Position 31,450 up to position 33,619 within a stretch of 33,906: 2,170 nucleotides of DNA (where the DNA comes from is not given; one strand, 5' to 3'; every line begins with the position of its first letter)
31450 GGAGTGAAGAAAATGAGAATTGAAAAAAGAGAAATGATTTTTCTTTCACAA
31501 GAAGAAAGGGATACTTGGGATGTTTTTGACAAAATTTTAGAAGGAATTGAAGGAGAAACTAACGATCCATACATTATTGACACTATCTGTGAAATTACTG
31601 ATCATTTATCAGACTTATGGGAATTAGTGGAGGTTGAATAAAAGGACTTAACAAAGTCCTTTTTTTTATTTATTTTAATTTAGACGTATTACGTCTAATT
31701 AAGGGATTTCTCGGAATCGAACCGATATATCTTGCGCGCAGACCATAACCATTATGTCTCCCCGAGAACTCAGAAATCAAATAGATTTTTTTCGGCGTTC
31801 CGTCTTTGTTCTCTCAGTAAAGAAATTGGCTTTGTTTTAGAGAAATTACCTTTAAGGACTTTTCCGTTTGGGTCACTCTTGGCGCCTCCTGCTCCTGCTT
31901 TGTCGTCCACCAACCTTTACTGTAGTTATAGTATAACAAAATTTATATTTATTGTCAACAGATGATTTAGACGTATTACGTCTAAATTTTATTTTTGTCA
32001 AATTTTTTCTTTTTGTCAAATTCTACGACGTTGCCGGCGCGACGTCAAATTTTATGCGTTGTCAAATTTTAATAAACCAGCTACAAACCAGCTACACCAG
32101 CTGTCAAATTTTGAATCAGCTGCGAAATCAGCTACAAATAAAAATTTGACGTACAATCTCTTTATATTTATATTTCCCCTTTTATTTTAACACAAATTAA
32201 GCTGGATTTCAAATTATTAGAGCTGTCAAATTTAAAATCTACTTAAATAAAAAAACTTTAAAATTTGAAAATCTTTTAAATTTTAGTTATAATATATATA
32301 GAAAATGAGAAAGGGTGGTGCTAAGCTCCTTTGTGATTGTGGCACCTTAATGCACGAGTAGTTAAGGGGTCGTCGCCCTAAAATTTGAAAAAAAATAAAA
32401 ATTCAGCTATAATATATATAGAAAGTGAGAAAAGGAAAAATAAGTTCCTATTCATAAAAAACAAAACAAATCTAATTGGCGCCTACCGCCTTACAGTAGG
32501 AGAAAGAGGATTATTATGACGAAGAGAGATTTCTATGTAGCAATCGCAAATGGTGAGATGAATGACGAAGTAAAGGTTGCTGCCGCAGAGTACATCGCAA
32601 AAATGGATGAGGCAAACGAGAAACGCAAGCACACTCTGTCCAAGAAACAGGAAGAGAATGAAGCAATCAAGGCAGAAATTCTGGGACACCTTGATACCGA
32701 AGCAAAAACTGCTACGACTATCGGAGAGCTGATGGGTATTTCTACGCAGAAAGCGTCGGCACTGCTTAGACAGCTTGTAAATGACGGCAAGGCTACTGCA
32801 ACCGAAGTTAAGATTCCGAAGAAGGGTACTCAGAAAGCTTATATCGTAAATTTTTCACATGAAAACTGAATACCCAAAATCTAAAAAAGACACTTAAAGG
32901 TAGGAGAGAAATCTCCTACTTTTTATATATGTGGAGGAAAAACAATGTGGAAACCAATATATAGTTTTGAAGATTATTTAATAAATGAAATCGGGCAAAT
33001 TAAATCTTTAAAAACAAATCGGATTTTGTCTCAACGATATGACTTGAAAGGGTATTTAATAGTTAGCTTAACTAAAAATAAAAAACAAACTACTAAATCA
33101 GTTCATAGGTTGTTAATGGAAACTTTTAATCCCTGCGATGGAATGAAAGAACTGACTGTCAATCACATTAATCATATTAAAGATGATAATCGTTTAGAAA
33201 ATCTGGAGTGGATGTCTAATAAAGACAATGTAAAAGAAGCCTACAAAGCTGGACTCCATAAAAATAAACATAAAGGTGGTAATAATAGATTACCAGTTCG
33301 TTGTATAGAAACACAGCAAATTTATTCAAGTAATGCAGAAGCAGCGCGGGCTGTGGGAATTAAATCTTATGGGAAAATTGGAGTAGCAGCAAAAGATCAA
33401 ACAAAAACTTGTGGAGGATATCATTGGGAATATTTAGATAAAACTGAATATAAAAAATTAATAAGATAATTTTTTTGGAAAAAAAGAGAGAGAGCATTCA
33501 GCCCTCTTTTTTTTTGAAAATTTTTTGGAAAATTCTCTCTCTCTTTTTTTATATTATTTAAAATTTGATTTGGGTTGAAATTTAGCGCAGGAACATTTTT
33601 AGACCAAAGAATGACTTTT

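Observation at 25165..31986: A 21-bp palindrome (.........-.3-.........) occurs 14 times, once per early transcription unit, helically phased with the promoters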

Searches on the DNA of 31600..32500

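Call 25: search_rna_families(source=window, start=31600, end=32500, threshold=evalue, max_evalue=10, show_alignments=2)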
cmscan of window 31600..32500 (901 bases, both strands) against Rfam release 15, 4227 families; matches with E-value up to 10: 12.
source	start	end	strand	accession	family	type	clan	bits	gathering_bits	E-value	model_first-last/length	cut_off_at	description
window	31912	31988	+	RF00801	mir-280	Gene; miRNA;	-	22.7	70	0.2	1-83/83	no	mir-280 microRNA precursor family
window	31631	31703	-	RF02059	STnc50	Gene; sRNA;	-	22.3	55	0.44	1-84/84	no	Salmonella enterica sRNA STnc40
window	31640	31703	-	RF02083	OrzO-P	Gene; antitoxin;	-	21.8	60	0.72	1-76/76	no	OrzO-P RNA antitoxin family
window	31628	31697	-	RF00426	SCARNA15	Gene; snRNA; snoRNA; scaRNA;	CL00019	19.5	65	0.6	1-128/128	no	Small Cajal body specific RNA 15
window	32270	32345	+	RF02956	DUF2693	Gene; sRNA;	-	19.3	81.3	0.31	1-165/165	no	DUF2693 RNA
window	31633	31703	+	RF02934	caiA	Gene; sRNA;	-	18.6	55.5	2.9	1-78/78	no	caiA RNA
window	31638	31760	-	RF02747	FtrA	Gene; sRNA;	-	18.4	134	7.7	1-111/111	no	Francisella sRNA A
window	31636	31728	-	RF04184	BTnc060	Gene; sRNA;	-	16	228.9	9.8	1-213/213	no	Bacteroides sRNA BTnc060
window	31631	31678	-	RF02066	STnc320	Gene; sRNA;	-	14.9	50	8.4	1-55/55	no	Salmonella enterica sRNA STnc320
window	31850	31955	+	RF01956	NEAT1_2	Gene; lncRNA;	-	14.1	60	2.8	1-116/116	no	Nuclear enriched abundant transcript 1 conserved region 2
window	32292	32334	-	RF00032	Histone3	Cis-reg;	-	12.4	34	8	1-46/46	no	Histone 3' UTR stem-loop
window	31711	31725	-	RF00023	tmRNA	Gene;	CL00001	8.1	47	0.7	348-362/374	no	transfer-messenger RNA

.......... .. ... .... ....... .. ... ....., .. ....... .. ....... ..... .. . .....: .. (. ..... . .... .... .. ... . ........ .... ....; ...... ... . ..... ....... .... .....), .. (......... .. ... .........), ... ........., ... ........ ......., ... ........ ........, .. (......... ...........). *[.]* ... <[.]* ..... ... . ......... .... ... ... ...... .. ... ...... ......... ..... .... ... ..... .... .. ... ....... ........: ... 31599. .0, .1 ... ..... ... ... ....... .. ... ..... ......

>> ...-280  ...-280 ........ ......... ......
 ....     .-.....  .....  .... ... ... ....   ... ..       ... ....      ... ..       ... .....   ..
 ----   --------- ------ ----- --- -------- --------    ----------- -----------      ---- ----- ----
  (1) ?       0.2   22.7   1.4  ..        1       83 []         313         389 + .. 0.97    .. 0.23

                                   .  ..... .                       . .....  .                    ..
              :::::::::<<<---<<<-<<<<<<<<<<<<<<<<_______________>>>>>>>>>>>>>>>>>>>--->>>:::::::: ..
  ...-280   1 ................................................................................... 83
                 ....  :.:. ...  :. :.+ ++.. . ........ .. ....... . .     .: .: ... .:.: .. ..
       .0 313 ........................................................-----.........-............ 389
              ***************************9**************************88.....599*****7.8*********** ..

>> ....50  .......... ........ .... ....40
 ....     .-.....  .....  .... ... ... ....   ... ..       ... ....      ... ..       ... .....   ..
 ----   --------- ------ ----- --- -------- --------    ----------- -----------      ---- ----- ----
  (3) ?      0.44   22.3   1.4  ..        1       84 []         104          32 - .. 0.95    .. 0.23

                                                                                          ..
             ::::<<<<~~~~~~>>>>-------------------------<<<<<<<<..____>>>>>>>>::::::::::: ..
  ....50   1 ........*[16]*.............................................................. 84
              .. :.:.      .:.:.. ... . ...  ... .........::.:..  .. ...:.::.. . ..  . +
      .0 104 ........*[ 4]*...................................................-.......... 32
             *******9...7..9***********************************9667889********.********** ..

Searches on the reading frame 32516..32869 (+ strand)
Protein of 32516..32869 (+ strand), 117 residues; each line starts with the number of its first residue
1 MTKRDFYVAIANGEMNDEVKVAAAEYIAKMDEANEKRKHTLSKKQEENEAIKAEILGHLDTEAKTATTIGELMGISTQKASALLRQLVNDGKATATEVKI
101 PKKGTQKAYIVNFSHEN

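Call 16: search_protein_families(library=pfam, proteins=[window:32516-32869:+], max_evalue=0.05)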
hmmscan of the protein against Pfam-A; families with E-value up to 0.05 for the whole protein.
window:32516-32869:+ (117 aa): 5 families
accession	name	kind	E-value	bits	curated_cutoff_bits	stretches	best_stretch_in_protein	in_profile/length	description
PF12802.13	MarR_2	-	0.0029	18.2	27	1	53-91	8-48/61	MarR family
PF14038.11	YqzE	-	0.0048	17.4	27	1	15-57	2-44/54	YqzE-like protein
PF24270.1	HTH_Cmi2_C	-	0.024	15.3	27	1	27-91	54-116/125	Cmi2, C-terminal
PF01978.25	TrmB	-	0.024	14.9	25.6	1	61-101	20-59/68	Sugar-specific transcriptional regulator TrmB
PF08439.15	Peptidase_M3_N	-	0.046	14.4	25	0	24-59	21-56/70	Oligopeptidase F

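Call 28: search_protein_families(library=phrogs, proteins=[window:32516-32869:+], max_evalue=0.01)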
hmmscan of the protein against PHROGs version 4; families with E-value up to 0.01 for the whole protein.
window:32516-32869:+ (117 aa): 5 families
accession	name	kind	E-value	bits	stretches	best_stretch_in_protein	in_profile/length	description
phrog_142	-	moron, auxiliary metabolic gene and host takeover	0.00093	20.3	1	44-95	6-58/116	Ren-like exclusion protein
phrog_19455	-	unknown function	0.0021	19.3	1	24-92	36-111/138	-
phrog_477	-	connector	0.0072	17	1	10-96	91-175/220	head-tail adaptor Ad1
phrog_1687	-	transcription regulation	0.0074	17.3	1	36-99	52-116/162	MarR family transcrition regulator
phrog_5978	-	unknown function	0.0091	16.1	0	21-91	269-339/364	-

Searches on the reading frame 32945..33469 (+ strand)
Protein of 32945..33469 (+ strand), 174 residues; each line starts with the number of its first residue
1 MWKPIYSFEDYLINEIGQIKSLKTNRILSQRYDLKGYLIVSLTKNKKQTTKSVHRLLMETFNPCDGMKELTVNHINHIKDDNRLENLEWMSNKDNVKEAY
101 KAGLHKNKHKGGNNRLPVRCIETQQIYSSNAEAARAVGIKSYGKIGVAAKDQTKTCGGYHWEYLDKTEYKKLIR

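Call 16: search_protein_families(library=pfam, proteins=[window:32945-33469:+], max_evalue=0.05)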
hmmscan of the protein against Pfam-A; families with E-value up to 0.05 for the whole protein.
window:32945-33469:+ (174 aa): 2 families
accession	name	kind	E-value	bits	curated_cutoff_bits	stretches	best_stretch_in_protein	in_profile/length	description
PF13392.12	HNH_3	-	7e-09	35.6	24.8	1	53-96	3-45/46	HNH endonuclease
PF07463.16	NUMOD4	-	4.8e-07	30.4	23.4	1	2-43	3-49/49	NUMOD4 motif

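Call 28: search_protein_families(library=phrogs, proteins=[window:32945-33469:+], max_evalue=0.01)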
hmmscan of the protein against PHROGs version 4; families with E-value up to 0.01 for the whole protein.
window:32945-33469:+ (174 aa): 17 families
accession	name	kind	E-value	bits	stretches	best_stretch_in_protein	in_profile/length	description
phrog_59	-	DNA, RNA and nucleotide metabolism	7.4e-36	125.4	1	1-161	139-282/423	HNH endonuclease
phrog_959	-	DNA, RNA and nucleotide metabolism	1.4e-30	106.9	1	1-115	7-122/138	HNH endonuclease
phrog_1492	-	DNA, RNA and nucleotide metabolism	3.7e-20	73.4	1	2-110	47-170/414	HNH endonuclease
phrog_37683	-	unknown function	2.1e-13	51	1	8-101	118-210/279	-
phrog_30377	-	DNA, RNA and nucleotide metabolism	1.1e-10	42.5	1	52-109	11-65/82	HNH endonuclease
phrog_99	-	DNA, RNA and nucleotide metabolism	5.3e-10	40.5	1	34-107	146-213/383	HNH endonuclease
phrog_7545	-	DNA, RNA and nucleotide metabolism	1.7e-08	35.9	1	31-94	62-128/160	HNH endonuclease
phrog_4538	-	unknown function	7e-08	32.8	1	104-164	389-447/447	-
phrog_6086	-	DNA, RNA and nucleotide metabolism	7.7e-05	23.9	1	2-62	81-142/147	HNH endonuclease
phrog_15471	-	DNA, RNA and nucleotide metabolism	0.00066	20.6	1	30-115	11-100/183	HNH endonuclease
phrog_21964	-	DNA, RNA and nucleotide metabolism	0.00092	19.9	1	32-96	145-209/244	HNH endonuclease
phrog_4578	-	DNA, RNA and nucleotide metabolism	0.0028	18.5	1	58-98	18-58/130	HNH endonuclease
phrog_14913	-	DNA, RNA and nucleotide metabolism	0.0037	18.3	1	42-99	31-88/149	HNH endonuclease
phrog_19902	-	DNA, RNA and nucleotide metabolism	0.0045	17.7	1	35-95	70-131/221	HNH endonuclease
phrog_20891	-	DNA, RNA and nucleotide metabolism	0.005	17.5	0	35-93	135-196/219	HNH endonuclease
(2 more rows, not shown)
